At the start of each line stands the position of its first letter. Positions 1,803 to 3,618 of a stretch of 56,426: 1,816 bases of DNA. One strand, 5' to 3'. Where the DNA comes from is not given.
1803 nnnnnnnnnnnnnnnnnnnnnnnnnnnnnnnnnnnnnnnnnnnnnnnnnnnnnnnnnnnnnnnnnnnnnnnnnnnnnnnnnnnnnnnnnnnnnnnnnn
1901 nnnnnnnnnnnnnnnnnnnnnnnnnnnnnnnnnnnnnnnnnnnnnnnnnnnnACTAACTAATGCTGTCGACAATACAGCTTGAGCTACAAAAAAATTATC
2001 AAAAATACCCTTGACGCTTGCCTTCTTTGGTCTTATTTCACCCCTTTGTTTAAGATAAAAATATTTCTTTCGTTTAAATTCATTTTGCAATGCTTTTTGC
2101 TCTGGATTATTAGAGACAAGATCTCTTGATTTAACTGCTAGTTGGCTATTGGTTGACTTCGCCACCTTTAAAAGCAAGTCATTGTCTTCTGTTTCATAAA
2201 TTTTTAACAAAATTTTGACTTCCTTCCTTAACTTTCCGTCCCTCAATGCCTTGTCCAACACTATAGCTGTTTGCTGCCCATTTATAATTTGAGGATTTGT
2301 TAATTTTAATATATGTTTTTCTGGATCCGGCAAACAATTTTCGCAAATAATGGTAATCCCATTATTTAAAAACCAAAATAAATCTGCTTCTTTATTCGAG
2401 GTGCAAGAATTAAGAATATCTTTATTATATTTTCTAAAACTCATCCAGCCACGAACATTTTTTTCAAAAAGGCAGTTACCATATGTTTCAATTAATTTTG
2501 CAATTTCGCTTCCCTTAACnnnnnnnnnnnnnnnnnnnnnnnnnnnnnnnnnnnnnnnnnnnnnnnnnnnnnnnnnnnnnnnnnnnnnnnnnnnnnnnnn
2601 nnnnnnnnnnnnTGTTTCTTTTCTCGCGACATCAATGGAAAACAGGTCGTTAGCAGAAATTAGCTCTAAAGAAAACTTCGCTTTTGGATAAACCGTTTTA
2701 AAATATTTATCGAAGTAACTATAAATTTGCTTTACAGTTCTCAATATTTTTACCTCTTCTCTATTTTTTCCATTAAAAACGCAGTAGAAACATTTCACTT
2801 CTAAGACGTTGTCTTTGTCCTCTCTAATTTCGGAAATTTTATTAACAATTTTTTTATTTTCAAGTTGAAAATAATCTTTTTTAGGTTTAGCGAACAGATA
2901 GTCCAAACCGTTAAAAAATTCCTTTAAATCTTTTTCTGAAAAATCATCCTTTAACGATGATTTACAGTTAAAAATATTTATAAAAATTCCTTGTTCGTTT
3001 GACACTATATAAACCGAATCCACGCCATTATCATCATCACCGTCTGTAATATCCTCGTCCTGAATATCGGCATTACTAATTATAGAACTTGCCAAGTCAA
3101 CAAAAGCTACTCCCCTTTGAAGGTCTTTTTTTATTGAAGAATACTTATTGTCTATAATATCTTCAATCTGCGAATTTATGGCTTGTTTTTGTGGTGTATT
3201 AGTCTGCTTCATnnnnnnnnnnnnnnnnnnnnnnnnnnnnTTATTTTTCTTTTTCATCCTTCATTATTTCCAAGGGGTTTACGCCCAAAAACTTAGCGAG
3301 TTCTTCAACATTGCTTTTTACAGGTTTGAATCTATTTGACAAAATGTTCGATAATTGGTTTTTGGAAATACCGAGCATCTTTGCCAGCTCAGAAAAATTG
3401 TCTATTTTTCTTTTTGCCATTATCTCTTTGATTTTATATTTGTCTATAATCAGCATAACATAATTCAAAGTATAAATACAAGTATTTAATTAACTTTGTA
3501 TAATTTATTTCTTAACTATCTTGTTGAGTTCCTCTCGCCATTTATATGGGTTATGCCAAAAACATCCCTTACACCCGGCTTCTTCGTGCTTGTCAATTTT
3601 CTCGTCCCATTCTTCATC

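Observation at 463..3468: HTH, AIPR and Dam-type MTase are arranged like a restriction-modification operon with AIPR in the nuclease slot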

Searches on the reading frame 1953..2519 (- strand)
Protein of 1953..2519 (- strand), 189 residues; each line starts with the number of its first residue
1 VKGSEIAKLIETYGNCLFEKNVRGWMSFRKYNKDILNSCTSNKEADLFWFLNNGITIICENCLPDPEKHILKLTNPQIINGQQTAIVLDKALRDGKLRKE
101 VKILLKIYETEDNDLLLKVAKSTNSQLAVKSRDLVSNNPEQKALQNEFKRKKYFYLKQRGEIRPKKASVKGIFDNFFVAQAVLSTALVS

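Call 74: search_solved_structures(query=A4, max_evalue=10, show_alignments=4)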
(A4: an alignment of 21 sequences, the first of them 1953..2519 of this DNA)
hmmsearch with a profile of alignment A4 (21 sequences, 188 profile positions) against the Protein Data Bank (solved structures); distinct sequences matched with E-value up to 10: 1.
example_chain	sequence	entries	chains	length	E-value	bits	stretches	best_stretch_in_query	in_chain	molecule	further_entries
5jvs_A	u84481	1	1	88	1.2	12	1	5-65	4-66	Chimera protein of Kinesin heavy chain and Microtubule-associated protein RP/EB family mem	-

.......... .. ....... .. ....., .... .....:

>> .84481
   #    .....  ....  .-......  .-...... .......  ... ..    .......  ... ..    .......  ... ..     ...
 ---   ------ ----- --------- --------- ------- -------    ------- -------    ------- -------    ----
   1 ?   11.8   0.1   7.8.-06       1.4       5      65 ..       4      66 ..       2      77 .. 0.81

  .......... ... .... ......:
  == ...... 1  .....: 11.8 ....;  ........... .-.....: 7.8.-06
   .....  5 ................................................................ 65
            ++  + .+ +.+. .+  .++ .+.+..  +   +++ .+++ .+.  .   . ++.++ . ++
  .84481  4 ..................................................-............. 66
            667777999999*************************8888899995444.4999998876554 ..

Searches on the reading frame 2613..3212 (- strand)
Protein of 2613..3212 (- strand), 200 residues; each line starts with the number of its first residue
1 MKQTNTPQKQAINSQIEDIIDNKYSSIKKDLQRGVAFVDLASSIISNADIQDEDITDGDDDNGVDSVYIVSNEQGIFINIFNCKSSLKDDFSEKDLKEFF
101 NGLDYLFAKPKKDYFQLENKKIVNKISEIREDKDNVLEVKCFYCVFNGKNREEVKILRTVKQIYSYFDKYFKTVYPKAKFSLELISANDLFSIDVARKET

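Call 42: search_solved_structures(query=A3, max_evalue=10, show_alignments=3)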
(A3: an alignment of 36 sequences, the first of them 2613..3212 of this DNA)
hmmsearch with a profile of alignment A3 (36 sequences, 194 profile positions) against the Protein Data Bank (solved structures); distinct sequences matched with E-value up to 10: 1.
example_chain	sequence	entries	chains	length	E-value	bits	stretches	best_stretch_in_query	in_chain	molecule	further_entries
6lcs_A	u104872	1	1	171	1.4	11.6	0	113-148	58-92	VH-SARAH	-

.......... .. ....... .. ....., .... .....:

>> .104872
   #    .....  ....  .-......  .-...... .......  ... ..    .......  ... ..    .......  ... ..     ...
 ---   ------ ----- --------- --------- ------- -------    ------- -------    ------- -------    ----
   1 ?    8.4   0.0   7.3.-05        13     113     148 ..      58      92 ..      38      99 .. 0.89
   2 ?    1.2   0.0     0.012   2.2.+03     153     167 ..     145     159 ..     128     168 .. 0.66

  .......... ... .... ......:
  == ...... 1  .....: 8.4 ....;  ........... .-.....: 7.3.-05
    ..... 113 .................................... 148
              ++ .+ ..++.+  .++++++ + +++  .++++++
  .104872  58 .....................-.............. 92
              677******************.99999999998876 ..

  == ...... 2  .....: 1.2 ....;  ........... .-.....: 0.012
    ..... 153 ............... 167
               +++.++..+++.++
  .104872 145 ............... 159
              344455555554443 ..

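Call 48: predict_structure(alignment_id=A3)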
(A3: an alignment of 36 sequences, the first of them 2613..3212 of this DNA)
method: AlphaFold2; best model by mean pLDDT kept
length: 200 residues; sequences in the alignment: 36
mean_pLDDT: 96.0   pTM: 0.91
mean pLDDT of the five models: 96.0, 95.9, 95.5, 94.8, 94.5
residues with pLDDT >= 90: 191; 70-90: 6; 50-70: 1; < 50: 2
segments of 3 or more residues with pLDDT < 50: none
pLDDT, mean of each block of 10 residues (from residue 1): 79 98 96 97 97 92 97 98 95 98 98 97 97 98 97 98 98 97 98 95
secondary structure, 60 per line:
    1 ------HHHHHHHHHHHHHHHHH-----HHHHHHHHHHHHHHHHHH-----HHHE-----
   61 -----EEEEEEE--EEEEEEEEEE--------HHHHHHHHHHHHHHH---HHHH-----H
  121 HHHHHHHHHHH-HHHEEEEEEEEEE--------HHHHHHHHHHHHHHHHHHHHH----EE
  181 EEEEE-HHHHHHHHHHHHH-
elements in order: H7-23 H29-46 E66-72 E75-84 H93-107 H111-114 H120-131 E136-145 H154-174 E179-185 H187-199

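Call 51: fold_search(model_id=the predicted structure, library=pdb)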
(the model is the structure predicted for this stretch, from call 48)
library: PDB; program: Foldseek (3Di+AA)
matches with E <= 10: 721; with E <= 0.001: 0
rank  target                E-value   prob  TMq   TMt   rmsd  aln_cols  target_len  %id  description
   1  8vxy_A                6.2e-03  0.84  0.34  0.30  12.1       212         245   10  Structure of HamA(E138A,K140A)B-plasmid DNA complex from the Escherichia coli Hachiman defense system (released 2024-03-13)
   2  8vx9_A                3.7e-02  0.54  0.28  0.23  11.3       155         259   10  Structure of HamAB apo complex from the Escherichia coli Hachiman defense system (released 2024-03-13)
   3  4g2r_A                4.6e-02  0.72  0.30  0.17   6.8       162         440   11  Crystal Structure of the carboxyltransferase subunit of ACC (AccD6) in complex with inhibitor haloxyfop from Mycobacte (released 2014-02-19)
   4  6tzv_G                6.2e-02  0.35  0.24  0.15  10.2       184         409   10  Crystal Structure of the carboxyltransferase subunit of ACC (AccD6) in complex with inhibitor Phenyl-Cyclodiaone from  (released 2020-08-19)
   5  1kcf_B                7.4e-02  0.35  0.26  0.24   8.1       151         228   11  Crystal Structure of the Yeast Mitochondrial Holliday Junction Resolvase, Ydc2 (released 2001-11-28)
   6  5csk_B                8.4e-02  0.23  0.29  0.05  10.9       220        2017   10  Crystal structure of yeast acetyl-CoA carboxylase, unbiotinylated (released 2015-10-28)
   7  2fok_A                1.2e-01  0.89  0.50  0.21   7.2       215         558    7  STRUCTURE OF RESTRICTION ENDONUCLEASE FOKI (released 1998-06-17)
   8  4g2r_B                1.2e-01  0.60  0.28  0.16   6.7       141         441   11  Crystal Structure of the carboxyltransferase subunit of ACC (AccD6) in complex with inhibitor haloxyfop from Mycobacte (released 2014-02-19)
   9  5ucv_B                1.2e-01  0.21  0.25  0.26  10.8       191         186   11  Crystal Structure of a Ribosome Biogenesis GTP-binding protein (YsxC) from Neisseria gonorrhoeae with bound GDP (released 2017-01-11)
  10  6p7u_C                1.3e-01  0.25  0.24  0.15  10.2       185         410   10  CRYSTAL STRUCTURE OF THE CARBOXYLTRANSFERASE SUBUNIT OF ACC (ACCD6) IN COMPLEX WITH INHIBITOR QUIZALOFOP-P FROM MYCOBA (released 2020-06-10)
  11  6p7u_A                1.4e-01  0.30  0.29  0.17   9.8       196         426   11  CRYSTAL STRUCTURE OF THE CARBOXYLTRANSFERASE SUBUNIT OF ACC (ACCD6) IN COMPLEX WITH INHIBITOR QUIZALOFOP-P FROM MYCOBA (released 2020-06-10)
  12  8rsi_A                1.6e-01  0.28  0.27  0.22  10.6       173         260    8  Crystal structure of Methanobrevibacter oralis macrodomain (released 2024-09-25)
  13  5ucv_A                1.6e-01  0.18  0.25  0.26   9.4       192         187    9  Crystal Structure of a Ribosome Biogenesis GTP-binding protein (YsxC) from Neisseria gonorrhoeae with bound GDP (released 2017-01-11)
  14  8q3y_A                1.8e-01  0.35  0.31  0.17  10.5       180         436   10  Crystal structure of apo Can2 from Thermoanaerobacter brockii (released 2023-11-22)
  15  7mcs_A                2.0e-01  0.14  0.19  0.17   9.7       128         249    6  Cryo-electron microscopy structure of TnsC(1-503)A225V bound to DNA (released 2022-02-23)
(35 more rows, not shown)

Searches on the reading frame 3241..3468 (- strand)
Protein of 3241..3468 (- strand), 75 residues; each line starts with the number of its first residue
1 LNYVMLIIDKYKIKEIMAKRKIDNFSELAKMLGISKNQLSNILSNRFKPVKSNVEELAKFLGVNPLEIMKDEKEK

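Call 3: search_protein_families(library=pfam, proteins=[window:3241-3468:-], max_evalue=0.01)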
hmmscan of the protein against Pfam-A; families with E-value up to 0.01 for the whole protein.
window:3241-3468:- (75 aa): 12 families
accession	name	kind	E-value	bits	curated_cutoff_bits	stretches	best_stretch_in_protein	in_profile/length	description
PF13443.12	HTH_26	-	1.4e-11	44.9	22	1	12-74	1-63/63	Cro/C1-type HTH DNA-binding domain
PF12844.13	HTH_19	-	3.2e-09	37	30.2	1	12-70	3-60/64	Helix-turn-helix domain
PF01381.28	HTH_3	-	3.6e-09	37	23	1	13-67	1-54/55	Helix-turn-helix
PF04967.18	HTH_10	-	0.00016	21.9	23.1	0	25-45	26-46/53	HTH DNA binding domain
PF12728.13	HTH_17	-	0.00018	22.2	27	0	26-51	5-31/51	Helix-turn-helix domain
PF13693.12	HTH_35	-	0.00046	20.6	25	1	19-68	12-58/75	Winged helix-turn-helix DNA-binding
PF07022.19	Phage_CI_repr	-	0.00053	20.7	22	1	13-63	3-52/65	Bacteriophage CI repressor helix-turn-helix domain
PF13560.12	HTH_31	-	0.0021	18.8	27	1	26-65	18-58/64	Helix-turn-helix domain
PF11310.13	DUF3113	-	0.0052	17.1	25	0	44-70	21-47/60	Protein of unknown function (DUF3113)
PF02954.25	HTH_8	-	0.0062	16.7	22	0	24-40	20-36/42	Bacterial regulatory protein, Fis family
PF13384.12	HTH_23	-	0.0067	16.7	24.6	0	24-44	19-39/50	Homeodomain-like domain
PF04539.22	Sigma70_r3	-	0.0084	16.6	25.3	0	26-49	24-47/78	Sigma-70 region 3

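Call 4: search_protein_families(library=padloc, proteins=[window:3241-3468:-], max_evalue=0.01)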
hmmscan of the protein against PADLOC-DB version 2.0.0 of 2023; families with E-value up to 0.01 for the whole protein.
window:3241-3468:- (75 aa): 11 families
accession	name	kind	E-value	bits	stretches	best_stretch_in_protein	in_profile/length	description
PDLC03330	MTase_II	-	1.1e-09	35.5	1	8-74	3-69/430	Type II methyltransferase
PDLC02926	HTH_VI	-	8e-05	20.8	1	25-64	17-56/92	-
PDLC03954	RmrA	-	0.00024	18.1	1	12-73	11-74/380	-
PDLC04133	mad1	-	0.00067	17.9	0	26-48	9-32/60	mads_1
PDLC04142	capH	-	0.0018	17.3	1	9-71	7-68/103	capH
PDLC04775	PDC-M69A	-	0.0043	15.6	1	12-72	11-70/113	-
PDLC03949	RmrA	-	0.0048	13.8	1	21-64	14-57/363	-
PDLC03849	LmuA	-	0.0058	14.2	1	18-74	229-287/370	-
PDLC03956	RmrA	-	0.0063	13.6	1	12-65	12-65/399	-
PDLC04758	PDC-M64B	-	0.0078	14.7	0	12-70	34-91/123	-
PDLC00243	LmuA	-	0.0094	13.5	1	4-68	205-274/361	DUF4297 domain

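Call 11: search_protein_families(library=ncbifam, proteins=[window:3241-3468:-], max_evalue=0.01)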
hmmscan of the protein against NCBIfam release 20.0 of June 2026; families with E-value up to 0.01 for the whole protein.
window:3241-3468:- (75 aa): 2 families
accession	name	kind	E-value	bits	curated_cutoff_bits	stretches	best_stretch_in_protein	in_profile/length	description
TIGR00270.2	TIGR00270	equivalog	0.0015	18.4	110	1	7-74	72-140/159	multiprotein bridging factor aMBF1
TIGR02607.1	antidote_HigA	equivalog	0.0024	17.7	47.7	0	25-46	23-44/81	HigA family addiction module antitoxin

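Call 87: search_solved_structures(query=window:3241-3456:-, max_evalue=1, show_alignments=2)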
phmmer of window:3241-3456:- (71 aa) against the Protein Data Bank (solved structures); distinct sequences matched with E-value up to 1: 14.
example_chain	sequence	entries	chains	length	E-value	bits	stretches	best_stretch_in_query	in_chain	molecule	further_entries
2mez_A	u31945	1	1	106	0.0058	20.5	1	2-66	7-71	Multiprotein Bridging Factor (MBP-like)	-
3bs3_A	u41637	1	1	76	0.013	19.4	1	8-66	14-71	Putative DNA-binding protein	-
1utx_A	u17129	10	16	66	0.031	18.2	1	9-63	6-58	CYLR2 | cytolysin regulator 2 | PUTATIVE TRANSCRIPTION REGULATOR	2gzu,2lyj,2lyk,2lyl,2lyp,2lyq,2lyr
2xiu_A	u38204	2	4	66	0.047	17.6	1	9-63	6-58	CYLR2 | CYLR2 SYNONYM CYTOLYSIN REPRESSOR 2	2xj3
3kxa_A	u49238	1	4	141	0.079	16.9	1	19-65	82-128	Putative uncharacterized protein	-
8tac_A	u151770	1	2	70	0.11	16.5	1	10-60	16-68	DBP48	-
1kkh_A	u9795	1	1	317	0.17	15.9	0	7-47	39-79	Mevalonate Kinase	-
1vis_A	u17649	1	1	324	0.19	15.8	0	7-47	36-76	Mevalonate kinase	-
3vk0_A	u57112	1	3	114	0.22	15.5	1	21-67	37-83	Transcriptional regulator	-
5tn0_A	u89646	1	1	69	0.43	14.6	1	10-69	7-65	HTH-type transcriptional regulator SinR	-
3pqa_A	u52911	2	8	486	0.49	14.4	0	18-62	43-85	Lactaldehyde dehydrogenase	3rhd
3qq6_A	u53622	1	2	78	0.59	14.2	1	10-69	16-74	HTH-type transcriptional regulator sinR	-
9sf2_A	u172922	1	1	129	0.67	14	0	8-69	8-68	Transcriptional regulator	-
1b0n_A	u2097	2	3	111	0.67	14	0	14-69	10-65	PROTEIN (SINR PROTEIN) | HTH-TYPE TRANSCRIPTIONAL REGULATOR SINR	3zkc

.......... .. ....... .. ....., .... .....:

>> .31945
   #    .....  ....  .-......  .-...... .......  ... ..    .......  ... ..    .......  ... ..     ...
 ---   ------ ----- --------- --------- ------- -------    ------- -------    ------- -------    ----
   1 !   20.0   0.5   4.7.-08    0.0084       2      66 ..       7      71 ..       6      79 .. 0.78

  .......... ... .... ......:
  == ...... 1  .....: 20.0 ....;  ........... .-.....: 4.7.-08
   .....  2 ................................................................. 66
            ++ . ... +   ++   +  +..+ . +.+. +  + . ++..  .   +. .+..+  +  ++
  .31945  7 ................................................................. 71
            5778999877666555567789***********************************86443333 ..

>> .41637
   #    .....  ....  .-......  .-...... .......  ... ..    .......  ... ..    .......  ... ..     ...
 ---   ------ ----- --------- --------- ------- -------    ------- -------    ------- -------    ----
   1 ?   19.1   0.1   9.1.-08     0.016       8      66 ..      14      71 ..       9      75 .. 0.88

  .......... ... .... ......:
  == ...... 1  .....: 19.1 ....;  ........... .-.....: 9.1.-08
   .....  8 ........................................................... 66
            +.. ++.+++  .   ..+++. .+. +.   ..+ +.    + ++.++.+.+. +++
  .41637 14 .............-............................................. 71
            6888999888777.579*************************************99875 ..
